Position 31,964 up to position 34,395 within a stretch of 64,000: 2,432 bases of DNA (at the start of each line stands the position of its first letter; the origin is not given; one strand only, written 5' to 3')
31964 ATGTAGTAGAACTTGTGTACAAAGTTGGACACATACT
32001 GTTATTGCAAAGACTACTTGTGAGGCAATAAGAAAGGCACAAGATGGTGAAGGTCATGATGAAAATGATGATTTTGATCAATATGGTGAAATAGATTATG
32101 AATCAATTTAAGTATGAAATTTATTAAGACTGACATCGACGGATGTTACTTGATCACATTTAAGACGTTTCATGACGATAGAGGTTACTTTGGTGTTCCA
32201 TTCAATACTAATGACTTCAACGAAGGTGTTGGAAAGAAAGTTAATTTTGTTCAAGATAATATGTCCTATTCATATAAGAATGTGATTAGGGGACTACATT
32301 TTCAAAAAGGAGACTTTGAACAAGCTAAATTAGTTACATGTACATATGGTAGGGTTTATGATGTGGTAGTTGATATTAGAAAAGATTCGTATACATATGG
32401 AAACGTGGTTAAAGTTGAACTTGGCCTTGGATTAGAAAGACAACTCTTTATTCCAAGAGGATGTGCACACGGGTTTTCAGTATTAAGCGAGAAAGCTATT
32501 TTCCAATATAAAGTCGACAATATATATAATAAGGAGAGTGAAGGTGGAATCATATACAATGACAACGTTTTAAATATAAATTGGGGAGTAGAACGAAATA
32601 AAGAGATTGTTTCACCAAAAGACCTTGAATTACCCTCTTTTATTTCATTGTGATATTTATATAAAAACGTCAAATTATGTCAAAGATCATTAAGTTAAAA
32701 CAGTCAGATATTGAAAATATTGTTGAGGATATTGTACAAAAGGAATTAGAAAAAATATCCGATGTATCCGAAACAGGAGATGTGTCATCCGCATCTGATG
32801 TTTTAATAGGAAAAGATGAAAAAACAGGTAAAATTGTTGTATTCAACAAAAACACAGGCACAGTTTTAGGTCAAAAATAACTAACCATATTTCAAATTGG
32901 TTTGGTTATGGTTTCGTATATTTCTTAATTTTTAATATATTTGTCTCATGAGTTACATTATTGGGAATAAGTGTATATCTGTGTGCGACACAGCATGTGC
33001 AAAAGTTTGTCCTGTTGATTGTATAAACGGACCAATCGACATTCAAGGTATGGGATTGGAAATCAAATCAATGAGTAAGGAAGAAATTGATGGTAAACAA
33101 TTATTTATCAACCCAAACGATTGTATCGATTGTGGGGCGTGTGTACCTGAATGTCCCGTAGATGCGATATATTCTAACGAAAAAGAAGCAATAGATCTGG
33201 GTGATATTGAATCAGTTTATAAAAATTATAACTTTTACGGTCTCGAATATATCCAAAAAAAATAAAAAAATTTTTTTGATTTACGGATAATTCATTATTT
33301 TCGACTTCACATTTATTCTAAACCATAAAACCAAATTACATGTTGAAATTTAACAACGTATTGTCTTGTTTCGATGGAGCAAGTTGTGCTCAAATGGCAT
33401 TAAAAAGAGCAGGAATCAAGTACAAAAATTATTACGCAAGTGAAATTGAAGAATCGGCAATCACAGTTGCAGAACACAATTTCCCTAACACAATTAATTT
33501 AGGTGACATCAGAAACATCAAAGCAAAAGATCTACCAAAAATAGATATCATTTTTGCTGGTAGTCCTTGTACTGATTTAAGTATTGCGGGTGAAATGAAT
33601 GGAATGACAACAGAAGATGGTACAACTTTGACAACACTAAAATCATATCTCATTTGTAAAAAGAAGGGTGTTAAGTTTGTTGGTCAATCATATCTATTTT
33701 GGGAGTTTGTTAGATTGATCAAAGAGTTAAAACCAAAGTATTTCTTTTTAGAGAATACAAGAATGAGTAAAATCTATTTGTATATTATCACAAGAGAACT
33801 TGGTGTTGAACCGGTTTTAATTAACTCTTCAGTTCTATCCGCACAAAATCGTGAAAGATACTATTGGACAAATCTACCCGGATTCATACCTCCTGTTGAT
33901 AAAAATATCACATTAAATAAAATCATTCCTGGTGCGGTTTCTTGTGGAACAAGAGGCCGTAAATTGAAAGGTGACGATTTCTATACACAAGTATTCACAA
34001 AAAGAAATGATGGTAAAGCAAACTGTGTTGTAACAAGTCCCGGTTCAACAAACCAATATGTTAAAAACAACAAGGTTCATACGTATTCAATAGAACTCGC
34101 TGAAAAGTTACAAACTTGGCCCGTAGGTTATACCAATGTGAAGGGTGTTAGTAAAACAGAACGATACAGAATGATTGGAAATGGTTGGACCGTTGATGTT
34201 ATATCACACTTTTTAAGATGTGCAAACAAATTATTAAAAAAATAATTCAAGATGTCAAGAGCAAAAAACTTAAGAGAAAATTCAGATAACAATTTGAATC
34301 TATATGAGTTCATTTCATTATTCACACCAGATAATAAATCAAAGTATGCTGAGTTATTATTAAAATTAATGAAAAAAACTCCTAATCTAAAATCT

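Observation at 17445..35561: Three PcfJ-like paralogs, one in a unit with an orphan C5-cytosine methyltransferase and a standalone DnaA domain IV protein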

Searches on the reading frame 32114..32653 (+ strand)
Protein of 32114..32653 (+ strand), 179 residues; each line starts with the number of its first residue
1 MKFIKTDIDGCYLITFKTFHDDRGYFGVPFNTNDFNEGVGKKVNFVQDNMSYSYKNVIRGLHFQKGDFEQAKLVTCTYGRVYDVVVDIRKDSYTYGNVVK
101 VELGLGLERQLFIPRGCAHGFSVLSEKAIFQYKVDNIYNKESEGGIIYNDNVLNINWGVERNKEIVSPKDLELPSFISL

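Call 3: search_protein_families(library=pfam, proteins=[window:32114-32653:+], max_evalue=0.1)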
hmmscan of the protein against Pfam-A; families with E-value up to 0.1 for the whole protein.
window:32114-32653:+ (179 aa): 1 family
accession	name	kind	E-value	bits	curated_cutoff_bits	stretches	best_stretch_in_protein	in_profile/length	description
PF00908.23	dTDP_sugar_isom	-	9.2e-61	204.9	27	1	5-176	1-166/168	dTDP-4-dehydrorhamnose 3,5-epimerase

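Call 4: search_protein_families(library=phrogs, proteins=[window:32114-32653:+], max_evalue=0.01)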
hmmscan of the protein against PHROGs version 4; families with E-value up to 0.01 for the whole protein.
window:32114-32653:+ (179 aa): 1 family
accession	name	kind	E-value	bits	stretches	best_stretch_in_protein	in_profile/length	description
phrog_8784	-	moron, auxiliary metabolic gene and host takeover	2.1e-54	185.2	1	1-170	1-174/185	dTDP-4-dehydrorhamnose 3,5-epimerase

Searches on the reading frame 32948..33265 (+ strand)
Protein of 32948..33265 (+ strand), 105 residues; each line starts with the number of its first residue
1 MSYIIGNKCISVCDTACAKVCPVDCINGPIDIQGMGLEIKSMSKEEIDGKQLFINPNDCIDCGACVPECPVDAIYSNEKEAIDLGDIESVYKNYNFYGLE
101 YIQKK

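Call 3: search_protein_families(library=pfam, proteins=[window:32948-33265:+], max_evalue=0.1)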
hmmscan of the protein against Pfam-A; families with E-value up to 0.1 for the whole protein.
window:32948-33265:+ (105 aa): 15 families
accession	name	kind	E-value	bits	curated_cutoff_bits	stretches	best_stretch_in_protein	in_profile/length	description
PF00037.32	Fer4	-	2.4e-09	37.1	21.1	1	53-75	2-24/24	4Fe-4S binding domain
PF13484.11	Fer4_16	-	5.2e-08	34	30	1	59-89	2-31/66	4Fe-4S double cluster binding domain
PF13237.11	Fer4_10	-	1.5e-07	31.7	25.5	1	3-70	3-53/53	4Fe-4S dicluster domain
PF12838.12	Fer4_7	-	1.7e-07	32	27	1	8-73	1-52/52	4Fe-4S dicluster domain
PF13187.11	Fer4_9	-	3.2e-07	30.7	27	1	8-74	1-52/52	4Fe-4S dicluster domain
PF12837.12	Fer4_6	-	4.5e-06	26.8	25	1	54-74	4-24/24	4Fe-4S binding domain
PF14697.11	Fer4_21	-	1.5e-05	25.5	35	1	53-82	2-34/59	4Fe-4S dicluster domain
PF12797.12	Fer4_2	-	1.5e-05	25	24.5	1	53-71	4-22/22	4Fe-4S binding domain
PF25160.1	LdpA_Fe-S-bd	-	6.5e-05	23.1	27.6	1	9-76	1-45/49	LdpA Fe-S cluster-binding domain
PF13183.11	Fer4_8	-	0.00027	21.8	27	2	57-87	3-34/68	4Fe-4S dicluster domain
PF12800.12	Fer4_4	-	0.00079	20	24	1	56-71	1-16/17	4Fe-4S binding domain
PF13534.11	Fer4_17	-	0.0023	18.9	22.2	1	59-80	2-23/61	4Fe-4S dicluster domain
PF12798.12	Fer4_3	-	0.011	16.9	27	1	59-73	1-15/15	4Fe-4S binding domain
PF07873.16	YabP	-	0.017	15.3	27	1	23-48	29-54/64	YabP family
PF03244.19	PSI_PsaH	-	0.029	14.3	25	1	39-99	10-70/139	Photosystem I reaction centre subunit VI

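Call 4: search_protein_families(library=phrogs, proteins=[window:32948-33265:+], max_evalue=0.01)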
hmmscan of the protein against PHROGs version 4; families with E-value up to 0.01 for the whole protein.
window:32948-33265:+ (105 aa): 2 families
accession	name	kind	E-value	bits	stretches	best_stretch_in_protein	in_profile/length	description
phrog_8732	-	unknown function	2.6e-12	48.2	2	51-81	32-62/107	-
phrog_29963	-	unknown function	0.0024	18.4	1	7-82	59-124/192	-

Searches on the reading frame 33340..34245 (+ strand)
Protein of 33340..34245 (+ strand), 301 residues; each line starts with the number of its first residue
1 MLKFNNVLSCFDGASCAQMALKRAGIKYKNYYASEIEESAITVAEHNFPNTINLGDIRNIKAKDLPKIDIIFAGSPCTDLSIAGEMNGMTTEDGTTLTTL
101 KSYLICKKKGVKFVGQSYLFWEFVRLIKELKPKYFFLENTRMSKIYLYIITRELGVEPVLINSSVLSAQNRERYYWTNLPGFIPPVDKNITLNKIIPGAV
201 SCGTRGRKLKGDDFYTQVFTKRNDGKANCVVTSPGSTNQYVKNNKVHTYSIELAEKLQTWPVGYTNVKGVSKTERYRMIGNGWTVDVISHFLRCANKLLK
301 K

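Call 3: search_protein_families(library=pfam, proteins=[window:33340-34245:+], max_evalue=0.1)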
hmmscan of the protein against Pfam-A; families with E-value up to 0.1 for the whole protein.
window:33340-34245:+ (301 aa): 1 family
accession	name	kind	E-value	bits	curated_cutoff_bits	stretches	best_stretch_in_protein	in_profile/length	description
PF00145.23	DNA_methylase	-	1.2e-31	110.8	22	2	7-141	3-112/324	C-5 cytosine-specific DNA methylase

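Call 4: search_protein_families(library=phrogs, proteins=[window:33340-34245:+], max_evalue=0.01)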
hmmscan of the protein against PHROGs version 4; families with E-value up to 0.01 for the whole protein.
window:33340-34245:+ (301 aa): 8 families
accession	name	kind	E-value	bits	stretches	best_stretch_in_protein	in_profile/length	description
phrog_116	-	other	5.4e-56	191.3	1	6-296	209-490/779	DNA methyltransferase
phrog_363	-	other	1.6e-28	100.8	1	6-297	55-314/327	DNA methyltransferase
phrog_17284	-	unknown function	1.5e-10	41.7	1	254-293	167-208/245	-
phrog_757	-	other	2.3e-08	34.4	1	5-142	15-130/247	DNA methyltransferase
phrog_2882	-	other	1.5e-06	28.7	1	13-87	13-90/262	DNA methyltransferase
phrog_16528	-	other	9.2e-06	26.4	1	254-292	178-214/236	DNA methyltransferase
phrog_5999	-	other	1.3e-05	26.1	1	8-92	6-92/109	DNA methyltransferase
phrog_31585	-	unknown function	0.00015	22.4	1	248-288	14-54/69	-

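Call 62: search_protein_families(library=ncbifam, proteins=[window:33340-34245:+], max_evalue=0.1)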
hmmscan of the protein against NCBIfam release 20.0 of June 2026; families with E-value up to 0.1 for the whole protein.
window:33340-34245:+ (301 aa): 4 families
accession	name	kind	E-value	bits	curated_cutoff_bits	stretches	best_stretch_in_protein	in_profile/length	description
TIGR00675.1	dcm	superfamily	4.4e-29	102.1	100.65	2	8-140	2-110/329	DNA (cytosine-5-)-methyltransferase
NF007772.0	PRK10458.1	subfamily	6.5e-05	21.7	710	1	59-142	161-230/472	DNA cytosine methylase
NF053805.1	TsiR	equivalog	0.056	13.5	130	1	122-159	16-52/142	immunity protein TsiR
NF033384.1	enterocin_MR10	subfamily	0.095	12.6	33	0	278-292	26-40/43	enterocin L50 family leaderless bacteriocin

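Call 63: search_protein_families(library=padloc, proteins=[window:33340-34245:+], max_evalue=0.1)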
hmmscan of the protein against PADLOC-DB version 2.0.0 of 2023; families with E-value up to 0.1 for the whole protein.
window:33340-34245:+ (301 aa): 48 families (the best 25 are shown)
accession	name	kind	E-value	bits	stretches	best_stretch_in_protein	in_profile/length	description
PDLC03272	MTase_II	-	1.5e-29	101.3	2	7-141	77-186/407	Type II methyltransferase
PDLC03727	oMTase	-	3.1e-26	90.1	1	6-292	635-902/912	orphan methyltransferase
PDLC03378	MTase_II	-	4.7e-24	83.3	2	6-140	4-117/344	Type II methyltransferase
PDLC03724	oMTase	-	3.4e-23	79.7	1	6-292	606-873/883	orphan methyltransferase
PDLC03734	oMTase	-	5.2e-20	69.8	1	6-141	5-119/444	orphan methyltransferase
PDLC00026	DruM2|DruM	-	7e-18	63.3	1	6-141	6-118/336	DNA cytosine methylase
PDLC00027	DruM2|DruM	-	2.9e-17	61.1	2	6-91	13-95/361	DNA cytosine methylase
PDLC02653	DrmMII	-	2e-15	54.5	1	9-175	9-169/333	DrmMII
PDLC03731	oMTase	-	3.5e-15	53.9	1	7-99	16-106/326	orphan methyltransferase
PDLC03243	MTase_II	-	4.2e-15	53.6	1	7-92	11-97/377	Type II methyltransferase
PDLC03217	MTase_II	-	6.4e-15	52.6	1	2-114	19-131/703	Type II methyltransferase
PDLC03307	MTase_II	-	1.4e-14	52.1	1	8-88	4-83/382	Type II methyltransferase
PDLC03324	MTase_II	-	1.8e-14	51.4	1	6-93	7-91/408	Type II methyltransferase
PDLC03715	oMTase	-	2.6e-14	50.4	1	9-123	8-120/719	orphan methyltransferase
PDLC00031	DruM2|DruM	-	6.2e-13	46.6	1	6-87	13-91/361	DNA cytosine methylase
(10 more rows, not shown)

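Call 78: find_related_loci(query=window:33340-34245:+, collection=viral_contigs, flank=3000)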
Query window:33340-34245:+ (301 aa) in viral_contigs; peptide patterns used: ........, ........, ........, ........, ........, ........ (x = any residue, [..] = any of these).
98 stretches matched a pattern; 81 encode a relative of the query (tblastn E <= 1e-3); the best 80 are kept; 79 distinct loci.
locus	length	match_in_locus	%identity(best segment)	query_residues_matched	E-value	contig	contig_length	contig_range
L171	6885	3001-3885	53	6-293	9e-93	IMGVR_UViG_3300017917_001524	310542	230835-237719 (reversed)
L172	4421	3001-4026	38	3-293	3e-65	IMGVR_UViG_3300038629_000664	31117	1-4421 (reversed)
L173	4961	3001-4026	38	3-293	3e-65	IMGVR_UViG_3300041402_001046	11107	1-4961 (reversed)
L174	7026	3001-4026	38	3-293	3e-65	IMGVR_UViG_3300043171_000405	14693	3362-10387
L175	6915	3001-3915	40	6-293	6e-62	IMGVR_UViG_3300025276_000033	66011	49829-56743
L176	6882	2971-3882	45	7-292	3e-71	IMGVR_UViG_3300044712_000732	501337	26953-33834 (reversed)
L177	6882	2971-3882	45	7-292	3e-71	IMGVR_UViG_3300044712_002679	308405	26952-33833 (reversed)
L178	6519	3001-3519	49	7-179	4e-57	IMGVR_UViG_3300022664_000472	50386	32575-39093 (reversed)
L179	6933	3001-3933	39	6-293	5e-57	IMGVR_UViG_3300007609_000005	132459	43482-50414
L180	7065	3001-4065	47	1-293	7e-55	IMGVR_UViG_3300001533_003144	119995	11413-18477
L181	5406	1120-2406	44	7-292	5e-52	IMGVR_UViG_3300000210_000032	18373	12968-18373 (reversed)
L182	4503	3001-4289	44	7-292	5e-52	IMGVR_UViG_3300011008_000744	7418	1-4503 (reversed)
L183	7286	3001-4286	44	7-292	5e-52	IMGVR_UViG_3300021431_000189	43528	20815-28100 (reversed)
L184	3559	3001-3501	50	6-180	1e-49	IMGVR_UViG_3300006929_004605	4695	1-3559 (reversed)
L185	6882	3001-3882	35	6-293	3e-48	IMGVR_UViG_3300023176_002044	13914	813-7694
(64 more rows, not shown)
